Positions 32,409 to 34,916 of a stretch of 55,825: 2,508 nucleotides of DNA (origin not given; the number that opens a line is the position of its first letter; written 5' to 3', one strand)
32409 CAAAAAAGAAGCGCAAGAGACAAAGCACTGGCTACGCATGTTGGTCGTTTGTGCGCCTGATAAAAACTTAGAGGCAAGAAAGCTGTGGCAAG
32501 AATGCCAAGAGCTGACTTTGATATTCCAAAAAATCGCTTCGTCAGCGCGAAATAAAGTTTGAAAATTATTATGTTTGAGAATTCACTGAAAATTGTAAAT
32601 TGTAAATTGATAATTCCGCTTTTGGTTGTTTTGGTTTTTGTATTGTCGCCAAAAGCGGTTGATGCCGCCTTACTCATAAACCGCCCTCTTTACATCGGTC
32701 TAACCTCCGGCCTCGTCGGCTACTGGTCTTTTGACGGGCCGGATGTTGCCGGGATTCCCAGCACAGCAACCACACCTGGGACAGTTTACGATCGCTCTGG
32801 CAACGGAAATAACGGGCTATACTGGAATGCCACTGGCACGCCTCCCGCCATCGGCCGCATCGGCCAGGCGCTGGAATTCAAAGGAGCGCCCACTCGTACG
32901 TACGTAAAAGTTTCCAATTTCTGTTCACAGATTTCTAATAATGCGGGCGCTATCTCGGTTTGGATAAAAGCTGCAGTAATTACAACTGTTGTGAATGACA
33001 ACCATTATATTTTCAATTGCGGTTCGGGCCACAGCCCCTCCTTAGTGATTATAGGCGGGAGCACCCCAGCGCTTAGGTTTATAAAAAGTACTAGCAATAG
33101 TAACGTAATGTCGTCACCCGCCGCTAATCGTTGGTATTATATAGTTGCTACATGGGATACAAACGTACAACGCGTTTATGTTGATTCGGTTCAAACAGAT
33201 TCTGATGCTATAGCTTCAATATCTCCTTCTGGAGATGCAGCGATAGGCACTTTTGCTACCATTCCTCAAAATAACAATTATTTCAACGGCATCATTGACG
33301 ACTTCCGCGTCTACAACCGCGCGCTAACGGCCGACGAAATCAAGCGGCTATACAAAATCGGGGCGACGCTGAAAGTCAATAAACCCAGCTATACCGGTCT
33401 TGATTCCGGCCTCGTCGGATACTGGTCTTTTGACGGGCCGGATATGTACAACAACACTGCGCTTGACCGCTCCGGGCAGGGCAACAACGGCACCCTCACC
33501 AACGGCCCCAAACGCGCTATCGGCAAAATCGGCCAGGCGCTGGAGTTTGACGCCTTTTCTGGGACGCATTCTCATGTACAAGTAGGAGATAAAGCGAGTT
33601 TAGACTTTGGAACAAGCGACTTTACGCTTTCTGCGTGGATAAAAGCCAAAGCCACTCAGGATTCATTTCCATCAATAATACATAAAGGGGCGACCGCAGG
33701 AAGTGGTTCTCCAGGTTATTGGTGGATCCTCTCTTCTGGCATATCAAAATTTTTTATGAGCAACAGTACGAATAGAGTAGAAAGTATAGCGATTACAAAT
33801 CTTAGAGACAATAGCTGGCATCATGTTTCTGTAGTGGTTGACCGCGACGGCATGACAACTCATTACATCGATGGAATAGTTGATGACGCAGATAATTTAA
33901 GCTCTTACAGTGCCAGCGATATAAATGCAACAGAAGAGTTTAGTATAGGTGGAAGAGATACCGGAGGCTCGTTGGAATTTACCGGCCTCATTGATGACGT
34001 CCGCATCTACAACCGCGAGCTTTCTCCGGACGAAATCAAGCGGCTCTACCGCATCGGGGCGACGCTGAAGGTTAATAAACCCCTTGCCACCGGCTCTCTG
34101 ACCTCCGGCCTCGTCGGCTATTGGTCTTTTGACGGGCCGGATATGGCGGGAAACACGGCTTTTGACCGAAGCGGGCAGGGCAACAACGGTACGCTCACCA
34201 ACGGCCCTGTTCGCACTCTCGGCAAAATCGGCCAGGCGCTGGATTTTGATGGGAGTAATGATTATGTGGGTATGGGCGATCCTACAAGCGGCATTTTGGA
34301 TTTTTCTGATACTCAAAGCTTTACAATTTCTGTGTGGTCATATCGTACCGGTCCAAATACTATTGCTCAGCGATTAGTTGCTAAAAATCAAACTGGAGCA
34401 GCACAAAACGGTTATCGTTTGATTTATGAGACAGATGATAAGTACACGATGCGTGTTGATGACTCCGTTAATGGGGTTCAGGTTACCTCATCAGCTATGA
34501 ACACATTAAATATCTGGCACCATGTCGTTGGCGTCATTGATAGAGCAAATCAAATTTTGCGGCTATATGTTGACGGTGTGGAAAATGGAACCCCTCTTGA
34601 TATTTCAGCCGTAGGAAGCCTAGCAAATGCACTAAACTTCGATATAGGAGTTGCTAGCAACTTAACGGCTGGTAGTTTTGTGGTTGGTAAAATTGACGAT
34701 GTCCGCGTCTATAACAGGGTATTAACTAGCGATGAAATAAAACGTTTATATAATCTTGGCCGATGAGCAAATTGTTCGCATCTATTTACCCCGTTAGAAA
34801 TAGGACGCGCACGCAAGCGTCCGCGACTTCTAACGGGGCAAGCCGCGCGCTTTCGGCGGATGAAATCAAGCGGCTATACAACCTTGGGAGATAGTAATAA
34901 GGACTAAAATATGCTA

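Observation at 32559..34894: LamG protein built from 699-bp modules with near-identical GC-rich junctions, AT-rich unalignable cores and a leftover 3' end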

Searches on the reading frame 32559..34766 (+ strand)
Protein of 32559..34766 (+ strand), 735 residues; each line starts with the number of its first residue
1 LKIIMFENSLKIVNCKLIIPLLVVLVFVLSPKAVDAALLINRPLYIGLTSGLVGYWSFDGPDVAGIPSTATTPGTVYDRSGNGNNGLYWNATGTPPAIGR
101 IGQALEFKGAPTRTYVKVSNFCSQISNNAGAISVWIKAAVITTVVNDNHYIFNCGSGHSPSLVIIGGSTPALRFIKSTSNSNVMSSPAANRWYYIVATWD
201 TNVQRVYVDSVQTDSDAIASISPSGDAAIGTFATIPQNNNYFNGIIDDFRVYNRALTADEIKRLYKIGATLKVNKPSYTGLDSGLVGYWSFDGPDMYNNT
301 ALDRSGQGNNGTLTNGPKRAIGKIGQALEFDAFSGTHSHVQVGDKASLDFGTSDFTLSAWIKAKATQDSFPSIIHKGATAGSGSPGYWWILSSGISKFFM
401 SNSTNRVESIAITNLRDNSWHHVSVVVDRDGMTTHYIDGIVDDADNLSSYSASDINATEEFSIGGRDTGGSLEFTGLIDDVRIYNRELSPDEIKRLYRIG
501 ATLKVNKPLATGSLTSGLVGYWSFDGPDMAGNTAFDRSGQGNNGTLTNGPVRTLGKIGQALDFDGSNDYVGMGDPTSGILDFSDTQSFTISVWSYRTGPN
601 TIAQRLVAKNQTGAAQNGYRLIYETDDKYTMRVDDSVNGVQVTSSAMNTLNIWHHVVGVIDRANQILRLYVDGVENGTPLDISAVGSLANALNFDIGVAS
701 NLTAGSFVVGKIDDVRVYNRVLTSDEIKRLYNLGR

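Call 5: search_protein_families(library=pfam, proteins=[window:32559-34766:+], max_evalue=0.01)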
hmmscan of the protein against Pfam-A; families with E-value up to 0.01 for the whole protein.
window:32559-34766:+ (735 aa): 8 families
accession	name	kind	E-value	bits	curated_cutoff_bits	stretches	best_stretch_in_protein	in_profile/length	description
PF13385.13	Laminin_G_3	-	4.5e-73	244.8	27.6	3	335-494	2-151/151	Concanavalin A-like lectin/glucanases superfamily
PF07953.20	Toxin_R_bind_N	-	4.6e-23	82.4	23.8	3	298-488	1-191/191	Clostridium neurotoxin, N-terminal receptor binding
PF02973.23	Sialidase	-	3.8e-10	40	26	1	421-494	106-182/189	Sialidase, N-terminal domain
PF00354.24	Pentaxin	-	4.9e-10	39.9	25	1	586-732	25-168/194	Pentaxin family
PF02210.31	Laminin_G_2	-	2.8e-09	37.9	22.9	1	396-483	30-123/126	Laminin G domain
PF22925.3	TS_C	-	2.4e-07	31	27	0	344-490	58-201/202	Trans-sialidase, C-terminal domain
PF23355.1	IFT52_GIFT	-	0.0019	17.8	27.2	0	258-288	154-184/246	IFT52 GIFT domain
PF04715.19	Anth_synt_I_N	-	0.0099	16.6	23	0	511-525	85-99/140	Anthranilate synthase component I, N terminal region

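Call 15: find_encoding_contigs(protein=window:32571-34763:+, flank=10000, max_places=10)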
Protein window:32571-34763:+ (731 aa): 24 contigs read that carry it; 9 places shown.
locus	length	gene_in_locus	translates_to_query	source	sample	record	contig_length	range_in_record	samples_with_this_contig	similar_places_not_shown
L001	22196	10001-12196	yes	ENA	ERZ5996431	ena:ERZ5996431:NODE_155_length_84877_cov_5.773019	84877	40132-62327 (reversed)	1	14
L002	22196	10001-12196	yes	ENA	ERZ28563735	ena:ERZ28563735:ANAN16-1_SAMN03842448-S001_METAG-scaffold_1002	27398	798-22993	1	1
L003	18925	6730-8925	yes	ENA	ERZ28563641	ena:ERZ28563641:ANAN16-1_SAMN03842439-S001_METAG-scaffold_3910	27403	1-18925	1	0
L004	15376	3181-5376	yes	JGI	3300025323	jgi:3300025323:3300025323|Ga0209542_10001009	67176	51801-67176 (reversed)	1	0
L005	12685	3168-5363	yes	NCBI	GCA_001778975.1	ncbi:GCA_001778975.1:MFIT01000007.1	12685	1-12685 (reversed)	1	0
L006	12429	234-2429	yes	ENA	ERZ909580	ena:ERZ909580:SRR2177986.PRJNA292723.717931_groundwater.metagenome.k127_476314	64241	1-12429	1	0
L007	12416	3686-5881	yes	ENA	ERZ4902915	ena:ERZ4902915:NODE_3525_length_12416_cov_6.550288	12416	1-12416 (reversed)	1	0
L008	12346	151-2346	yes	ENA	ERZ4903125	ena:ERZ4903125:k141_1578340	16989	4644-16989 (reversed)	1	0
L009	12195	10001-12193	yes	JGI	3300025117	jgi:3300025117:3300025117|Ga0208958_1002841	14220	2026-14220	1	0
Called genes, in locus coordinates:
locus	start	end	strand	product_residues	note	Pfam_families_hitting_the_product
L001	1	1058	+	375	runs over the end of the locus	PF03033:Glyco_transf_28, PF04101:Glyco_tran_28_C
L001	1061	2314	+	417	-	PF00749:tRNA-synt_1c, PF19269:Anticodon_2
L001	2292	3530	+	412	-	PF01551:Peptidase_M23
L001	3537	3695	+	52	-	-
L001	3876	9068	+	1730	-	PF00376:MerR (weak)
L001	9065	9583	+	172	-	-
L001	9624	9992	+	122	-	PF05635:23S_rRNA_IVP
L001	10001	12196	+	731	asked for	PF22925:TS_C (faint), PF07953:Toxin_R_bind_N (weak), PF00354:Pentaxin (faint), PF13385:Laminin_G_3, PF07953:Toxin_R_bind_N, PF13385:Laminin_G_3, PF07953:Toxin_R_bind_N, PF13385:Laminin_G_3, +2 more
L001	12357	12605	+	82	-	PF21956:DUF6922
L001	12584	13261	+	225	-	PF08843:AbiEii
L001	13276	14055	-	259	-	PF00551:Formyl_trans_N, PF02911:Formyl_trans_C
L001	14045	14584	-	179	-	PF01327:Pep_deformylase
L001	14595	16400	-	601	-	PF18074:PriA_C (weak)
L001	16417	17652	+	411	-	PF01225:Mur_ligase, PF08245:Mur_ligase_M (weak), PF02875:Mur_ligase_C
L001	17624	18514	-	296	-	-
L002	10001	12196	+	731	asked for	PF22925:TS_C (faint), PF07953:Toxin_R_bind_N (weak), PF00354:Pentaxin (faint), PF13385:Laminin_G_3, PF07953:Toxin_R_bind_N, PF13385:Laminin_G_3, PF07953:Toxin_R_bind_N, PF13385:Laminin_G_3, +2 more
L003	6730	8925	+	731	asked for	PF22925:TS_C (faint), PF07953:Toxin_R_bind_N (weak), PF00354:Pentaxin (faint), PF13385:Laminin_G_3, PF07953:Toxin_R_bind_N, PF13385:Laminin_G_3, PF07953:Toxin_R_bind_N, PF13385:Laminin_G_3, +2 more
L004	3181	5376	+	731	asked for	PF22925:TS_C (faint), PF07953:Toxin_R_bind_N (weak), PF00354:Pentaxin (faint), PF13385:Laminin_G_3, PF07953:Toxin_R_bind_N, PF13385:Laminin_G_3, PF07953:Toxin_R_bind_N, PF13385:Laminin_G_3, +2 more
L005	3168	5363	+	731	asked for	PF22925:TS_C (faint), PF07953:Toxin_R_bind_N (weak), PF00354:Pentaxin (faint), PF13385:Laminin_G_3, PF07953:Toxin_R_bind_N, PF13385:Laminin_G_3, PF07953:Toxin_R_bind_N, PF13385:Laminin_G_3, +2 more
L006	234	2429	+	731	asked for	PF22925:TS_C (faint), PF07953:Toxin_R_bind_N (weak), PF00354:Pentaxin (faint), PF13385:Laminin_G_3, PF07953:Toxin_R_bind_N, PF13385:Laminin_G_3, PF07953:Toxin_R_bind_N, PF13385:Laminin_G_3, +2 more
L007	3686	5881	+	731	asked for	PF22925:TS_C (faint), PF07953:Toxin_R_bind_N (weak), PF00354:Pentaxin (faint), PF13385:Laminin_G_3, PF07953:Toxin_R_bind_N, PF13385:Laminin_G_3, PF07953:Toxin_R_bind_N, PF13385:Laminin_G_3, +2 more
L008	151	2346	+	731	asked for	PF22925:TS_C (faint), PF07953:Toxin_R_bind_N (weak), PF00354:Pentaxin (faint), PF13385:Laminin_G_3, PF07953:Toxin_R_bind_N, PF13385:Laminin_G_3, PF07953:Toxin_R_bind_N, PF13385:Laminin_G_3, +2 more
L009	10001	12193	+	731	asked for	PF22925:TS_C (faint), PF07953:Toxin_R_bind_N (weak), PF00354:Pentaxin (faint), PF13385:Laminin_G_3, PF07953:Toxin_R_bind_N, PF13385:Laminin_G_3, PF07953:Toxin_R_bind_N, PF13385:Laminin_G_3, +2 more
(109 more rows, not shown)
